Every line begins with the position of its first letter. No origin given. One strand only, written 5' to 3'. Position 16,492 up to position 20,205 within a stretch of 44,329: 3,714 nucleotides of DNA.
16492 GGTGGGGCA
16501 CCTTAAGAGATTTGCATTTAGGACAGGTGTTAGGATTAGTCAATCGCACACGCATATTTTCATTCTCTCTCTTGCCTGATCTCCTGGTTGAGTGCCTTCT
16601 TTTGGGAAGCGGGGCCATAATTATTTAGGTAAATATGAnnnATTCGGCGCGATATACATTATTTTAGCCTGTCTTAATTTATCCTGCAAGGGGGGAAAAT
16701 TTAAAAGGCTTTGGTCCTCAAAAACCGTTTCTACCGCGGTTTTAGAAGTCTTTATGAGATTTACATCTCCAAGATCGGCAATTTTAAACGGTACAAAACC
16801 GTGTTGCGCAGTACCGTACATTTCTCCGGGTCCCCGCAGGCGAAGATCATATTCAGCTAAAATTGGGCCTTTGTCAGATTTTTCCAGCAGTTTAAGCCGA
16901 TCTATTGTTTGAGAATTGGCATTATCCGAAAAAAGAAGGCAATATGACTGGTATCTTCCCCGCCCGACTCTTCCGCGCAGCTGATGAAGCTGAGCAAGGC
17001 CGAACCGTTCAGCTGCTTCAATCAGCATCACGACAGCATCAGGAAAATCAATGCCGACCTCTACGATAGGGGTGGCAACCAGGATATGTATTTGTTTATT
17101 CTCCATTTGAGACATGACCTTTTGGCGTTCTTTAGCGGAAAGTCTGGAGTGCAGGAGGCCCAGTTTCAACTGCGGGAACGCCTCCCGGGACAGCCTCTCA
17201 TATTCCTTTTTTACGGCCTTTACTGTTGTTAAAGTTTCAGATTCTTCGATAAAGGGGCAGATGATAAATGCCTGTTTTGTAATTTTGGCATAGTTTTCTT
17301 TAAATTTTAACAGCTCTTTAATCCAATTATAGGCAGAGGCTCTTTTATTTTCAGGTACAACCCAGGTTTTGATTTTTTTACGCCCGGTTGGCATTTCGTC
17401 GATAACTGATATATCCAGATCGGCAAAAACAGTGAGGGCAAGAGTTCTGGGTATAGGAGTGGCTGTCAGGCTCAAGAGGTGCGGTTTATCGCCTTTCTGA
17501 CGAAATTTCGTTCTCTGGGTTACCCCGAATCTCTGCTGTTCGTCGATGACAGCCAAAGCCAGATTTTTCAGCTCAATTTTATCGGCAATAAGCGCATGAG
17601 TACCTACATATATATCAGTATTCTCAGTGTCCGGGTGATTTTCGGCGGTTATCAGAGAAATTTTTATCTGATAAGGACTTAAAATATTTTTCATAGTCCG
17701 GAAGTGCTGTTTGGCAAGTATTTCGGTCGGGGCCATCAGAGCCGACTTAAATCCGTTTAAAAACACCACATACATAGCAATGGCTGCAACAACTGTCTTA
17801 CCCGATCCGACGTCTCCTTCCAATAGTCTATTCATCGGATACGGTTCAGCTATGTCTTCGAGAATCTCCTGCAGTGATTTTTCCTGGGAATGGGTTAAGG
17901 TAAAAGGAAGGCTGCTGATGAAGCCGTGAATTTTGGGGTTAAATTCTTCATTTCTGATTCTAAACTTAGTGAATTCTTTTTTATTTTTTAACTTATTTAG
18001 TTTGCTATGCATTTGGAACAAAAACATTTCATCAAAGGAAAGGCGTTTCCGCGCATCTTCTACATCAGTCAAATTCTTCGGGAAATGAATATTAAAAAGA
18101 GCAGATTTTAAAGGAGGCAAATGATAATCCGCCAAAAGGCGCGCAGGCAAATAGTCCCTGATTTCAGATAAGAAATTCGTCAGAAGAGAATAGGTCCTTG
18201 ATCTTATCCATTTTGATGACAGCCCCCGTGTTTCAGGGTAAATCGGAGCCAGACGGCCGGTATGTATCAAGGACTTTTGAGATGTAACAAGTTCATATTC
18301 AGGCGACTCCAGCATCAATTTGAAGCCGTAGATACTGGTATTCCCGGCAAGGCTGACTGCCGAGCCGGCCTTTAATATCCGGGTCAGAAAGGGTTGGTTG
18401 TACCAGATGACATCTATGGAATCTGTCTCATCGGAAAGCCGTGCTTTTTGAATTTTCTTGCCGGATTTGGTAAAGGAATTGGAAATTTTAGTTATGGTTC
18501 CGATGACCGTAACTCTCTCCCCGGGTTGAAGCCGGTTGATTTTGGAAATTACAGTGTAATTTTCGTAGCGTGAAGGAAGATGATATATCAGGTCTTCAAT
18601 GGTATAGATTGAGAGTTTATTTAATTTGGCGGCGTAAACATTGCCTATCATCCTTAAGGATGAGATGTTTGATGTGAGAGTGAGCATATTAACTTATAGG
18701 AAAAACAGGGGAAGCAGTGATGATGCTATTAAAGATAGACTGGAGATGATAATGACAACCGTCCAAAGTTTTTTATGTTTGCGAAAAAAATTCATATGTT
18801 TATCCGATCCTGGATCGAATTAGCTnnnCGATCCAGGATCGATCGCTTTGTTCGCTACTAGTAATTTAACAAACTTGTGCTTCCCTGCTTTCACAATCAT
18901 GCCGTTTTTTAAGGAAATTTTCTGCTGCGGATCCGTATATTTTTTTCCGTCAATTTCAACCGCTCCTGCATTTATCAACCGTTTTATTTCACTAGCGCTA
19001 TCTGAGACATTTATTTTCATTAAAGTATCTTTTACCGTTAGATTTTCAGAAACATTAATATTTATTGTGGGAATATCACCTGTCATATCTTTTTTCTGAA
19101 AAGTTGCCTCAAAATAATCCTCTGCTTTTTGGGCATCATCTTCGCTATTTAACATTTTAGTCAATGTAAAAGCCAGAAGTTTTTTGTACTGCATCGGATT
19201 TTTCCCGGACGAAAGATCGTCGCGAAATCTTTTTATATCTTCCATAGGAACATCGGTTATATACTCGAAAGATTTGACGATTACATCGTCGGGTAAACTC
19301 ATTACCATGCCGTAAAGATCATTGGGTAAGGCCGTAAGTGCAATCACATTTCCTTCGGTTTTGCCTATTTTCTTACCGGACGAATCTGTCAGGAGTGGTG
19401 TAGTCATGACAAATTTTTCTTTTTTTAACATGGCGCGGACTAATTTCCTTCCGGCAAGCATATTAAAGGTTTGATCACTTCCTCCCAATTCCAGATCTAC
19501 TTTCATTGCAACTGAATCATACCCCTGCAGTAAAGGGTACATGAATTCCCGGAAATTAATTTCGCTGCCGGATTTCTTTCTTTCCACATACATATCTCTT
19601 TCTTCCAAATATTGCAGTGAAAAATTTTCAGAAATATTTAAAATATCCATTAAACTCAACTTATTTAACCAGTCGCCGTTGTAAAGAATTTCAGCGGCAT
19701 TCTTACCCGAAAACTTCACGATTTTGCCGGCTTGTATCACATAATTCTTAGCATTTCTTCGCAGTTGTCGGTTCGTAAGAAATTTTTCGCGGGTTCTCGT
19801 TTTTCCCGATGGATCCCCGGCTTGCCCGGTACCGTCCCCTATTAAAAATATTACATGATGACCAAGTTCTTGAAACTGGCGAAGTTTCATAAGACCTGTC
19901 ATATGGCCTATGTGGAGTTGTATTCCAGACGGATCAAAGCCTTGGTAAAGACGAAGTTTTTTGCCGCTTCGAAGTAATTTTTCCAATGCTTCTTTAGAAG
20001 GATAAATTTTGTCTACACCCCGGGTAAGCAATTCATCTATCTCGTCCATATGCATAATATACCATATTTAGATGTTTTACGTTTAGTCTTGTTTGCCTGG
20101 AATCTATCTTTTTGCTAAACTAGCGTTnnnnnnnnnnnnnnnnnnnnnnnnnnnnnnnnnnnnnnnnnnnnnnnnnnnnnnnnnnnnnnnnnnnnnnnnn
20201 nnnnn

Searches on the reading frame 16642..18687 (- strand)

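Call 10: search_protein_families(library=pfam, proteins=[window:16642-18687:-], max_evalue=0.001)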
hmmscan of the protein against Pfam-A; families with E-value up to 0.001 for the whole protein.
window:16642-18687:- (682 aa): 8 families
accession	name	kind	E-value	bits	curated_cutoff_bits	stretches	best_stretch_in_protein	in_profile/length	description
PF00270.35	DEAD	-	1.8e-20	73.7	26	1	267-416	3-164/167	DEAD/DEAH box helicase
PF17191.10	RecG_wedge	-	1.2e-19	70.9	23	1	11-163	5-153/162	RecG wedge domain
PF00271.37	Helicase_C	-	3.3e-16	59.9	23.5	1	466-576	11-108/110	Helicase conserved C-terminal domain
PF04851.21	ResIII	-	3.9e-11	43.6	22.5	1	263-411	3-162/164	Type III restriction enzyme, res subunit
PF22590.2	Cas3-like_C_2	-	2.8e-09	37.6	27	1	487-578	10-105/106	CRISPR-associated nuclease/helicase Cas3, C-terminal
PF19833.4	RecG_dom3_C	-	1.3e-05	25.6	26.8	1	609-660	6-59/87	ATP-dependent DNA helicase RecG, domain 3, C-terminal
PF01336.31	tRNA_anti-codon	-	2e-05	24.8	27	1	59-133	1-67/75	OB-fold nucleic acid binding domain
PF07517.20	SecA_DEAD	-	9.3e-05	22.3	24.6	1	289-355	95-161/290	SecA DEAD-like domain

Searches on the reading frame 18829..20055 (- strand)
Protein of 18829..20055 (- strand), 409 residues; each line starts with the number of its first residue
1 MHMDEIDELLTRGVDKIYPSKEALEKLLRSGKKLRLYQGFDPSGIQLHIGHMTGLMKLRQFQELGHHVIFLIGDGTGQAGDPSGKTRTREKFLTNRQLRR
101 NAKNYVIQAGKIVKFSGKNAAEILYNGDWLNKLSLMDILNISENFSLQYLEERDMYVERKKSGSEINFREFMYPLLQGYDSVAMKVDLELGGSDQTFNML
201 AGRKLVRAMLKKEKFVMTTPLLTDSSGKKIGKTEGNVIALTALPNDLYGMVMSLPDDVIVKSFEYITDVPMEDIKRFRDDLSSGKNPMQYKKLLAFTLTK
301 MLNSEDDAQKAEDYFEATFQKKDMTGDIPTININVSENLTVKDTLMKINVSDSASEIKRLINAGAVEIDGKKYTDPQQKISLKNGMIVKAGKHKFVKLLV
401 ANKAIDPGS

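Call 10: search_protein_families(library=pfam, proteins=[window:18829-20055:-], max_evalue=0.001)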
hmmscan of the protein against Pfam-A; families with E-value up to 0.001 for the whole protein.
window:18829-20055:- (409 aa): 3 families
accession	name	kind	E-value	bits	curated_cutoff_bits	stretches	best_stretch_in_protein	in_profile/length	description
PF00579.31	tRNA-synt_1b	-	3.2e-64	217.5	21.1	1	31-320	3-292/292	tRNA synthetases class I (W and Y)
PF22421.1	SYY_C-terminal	-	7.2e-07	29.4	27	1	323-395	4-80/83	Tyrosine--tRNA ligase SYY-like C-terminal domain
PF01479.30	S4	-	6.8e-06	26.2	22.8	1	348-381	10-43/48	S4 domain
